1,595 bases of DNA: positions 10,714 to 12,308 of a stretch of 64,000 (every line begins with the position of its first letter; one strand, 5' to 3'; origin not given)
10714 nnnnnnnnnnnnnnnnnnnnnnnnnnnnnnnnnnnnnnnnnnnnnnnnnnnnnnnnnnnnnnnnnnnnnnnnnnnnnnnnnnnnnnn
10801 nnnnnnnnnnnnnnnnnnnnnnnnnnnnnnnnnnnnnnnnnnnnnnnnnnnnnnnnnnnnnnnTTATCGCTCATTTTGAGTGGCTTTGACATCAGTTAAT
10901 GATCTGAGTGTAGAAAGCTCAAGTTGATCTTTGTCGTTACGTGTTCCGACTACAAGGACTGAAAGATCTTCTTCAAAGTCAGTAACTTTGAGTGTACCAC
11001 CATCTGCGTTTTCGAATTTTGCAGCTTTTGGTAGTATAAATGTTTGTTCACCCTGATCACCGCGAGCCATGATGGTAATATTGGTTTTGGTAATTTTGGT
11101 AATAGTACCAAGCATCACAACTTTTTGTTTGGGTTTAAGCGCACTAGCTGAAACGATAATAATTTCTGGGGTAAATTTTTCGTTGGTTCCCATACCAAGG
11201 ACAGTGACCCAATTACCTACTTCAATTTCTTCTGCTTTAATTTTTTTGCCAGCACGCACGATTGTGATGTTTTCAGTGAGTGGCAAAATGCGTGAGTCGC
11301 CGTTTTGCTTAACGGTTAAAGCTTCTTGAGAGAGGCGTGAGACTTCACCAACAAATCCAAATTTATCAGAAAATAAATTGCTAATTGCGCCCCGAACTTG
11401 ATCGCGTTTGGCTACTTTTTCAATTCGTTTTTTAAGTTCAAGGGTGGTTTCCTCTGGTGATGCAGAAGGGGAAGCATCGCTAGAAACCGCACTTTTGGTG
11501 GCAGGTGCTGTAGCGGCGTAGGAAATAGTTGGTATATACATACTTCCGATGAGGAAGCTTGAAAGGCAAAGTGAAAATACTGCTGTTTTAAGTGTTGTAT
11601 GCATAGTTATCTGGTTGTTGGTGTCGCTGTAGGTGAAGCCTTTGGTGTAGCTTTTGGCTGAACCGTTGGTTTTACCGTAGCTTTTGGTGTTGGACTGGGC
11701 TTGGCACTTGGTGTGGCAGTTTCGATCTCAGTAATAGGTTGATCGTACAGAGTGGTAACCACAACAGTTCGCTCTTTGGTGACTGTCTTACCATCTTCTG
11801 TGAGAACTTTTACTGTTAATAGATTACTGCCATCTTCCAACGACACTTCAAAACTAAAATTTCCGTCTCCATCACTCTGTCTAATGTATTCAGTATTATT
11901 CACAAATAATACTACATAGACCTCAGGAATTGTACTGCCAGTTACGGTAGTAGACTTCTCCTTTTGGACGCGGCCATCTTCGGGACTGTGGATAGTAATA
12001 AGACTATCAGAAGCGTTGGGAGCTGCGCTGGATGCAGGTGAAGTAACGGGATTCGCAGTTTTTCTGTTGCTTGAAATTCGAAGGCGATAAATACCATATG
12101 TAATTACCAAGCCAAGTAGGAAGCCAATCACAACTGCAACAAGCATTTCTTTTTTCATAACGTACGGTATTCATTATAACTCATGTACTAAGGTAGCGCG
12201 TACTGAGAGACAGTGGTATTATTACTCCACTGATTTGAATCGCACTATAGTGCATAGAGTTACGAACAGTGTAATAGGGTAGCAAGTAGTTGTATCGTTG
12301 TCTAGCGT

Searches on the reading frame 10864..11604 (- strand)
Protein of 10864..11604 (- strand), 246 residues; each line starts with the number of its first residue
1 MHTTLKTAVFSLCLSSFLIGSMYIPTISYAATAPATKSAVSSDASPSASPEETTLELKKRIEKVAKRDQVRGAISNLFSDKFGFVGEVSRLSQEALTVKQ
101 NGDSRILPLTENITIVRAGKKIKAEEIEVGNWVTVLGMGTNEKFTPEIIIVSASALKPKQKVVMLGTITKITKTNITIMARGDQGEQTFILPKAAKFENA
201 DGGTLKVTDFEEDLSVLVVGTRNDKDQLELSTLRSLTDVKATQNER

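Call 26: search_protein_families(library=pfam, proteins=[window:10864-11604:-], max_evalue=0.001)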
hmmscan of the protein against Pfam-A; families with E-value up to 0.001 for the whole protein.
window:10864-11604:- (246 aa): 1 family
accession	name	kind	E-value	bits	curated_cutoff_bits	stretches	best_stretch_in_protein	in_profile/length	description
PF12658.13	Ten1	-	0.00072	20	25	0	95-156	43-107/117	Telomere capping, CST complex subunit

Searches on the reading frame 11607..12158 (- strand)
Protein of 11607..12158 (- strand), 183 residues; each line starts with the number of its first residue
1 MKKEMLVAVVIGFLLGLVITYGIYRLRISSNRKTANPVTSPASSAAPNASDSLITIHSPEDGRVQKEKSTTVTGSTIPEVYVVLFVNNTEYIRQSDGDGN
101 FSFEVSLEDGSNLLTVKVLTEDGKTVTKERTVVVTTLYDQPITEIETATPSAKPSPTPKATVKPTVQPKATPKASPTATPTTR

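Call 26: search_protein_families(library=pfam, proteins=[window:11607-12158:-], max_evalue=0.001)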
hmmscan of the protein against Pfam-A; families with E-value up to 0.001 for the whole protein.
window:11607-12158:- (183 aa): 2 families
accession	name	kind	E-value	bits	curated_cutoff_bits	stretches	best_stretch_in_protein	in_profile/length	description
PF09136.16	Glucodextran_B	-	7e-11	42.3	27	1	54-134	3-81/83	Glucodextranase, domain B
PF19077.6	Big_13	-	0.00059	20.7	27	0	68-134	27-100/102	Bacterial Ig-like domain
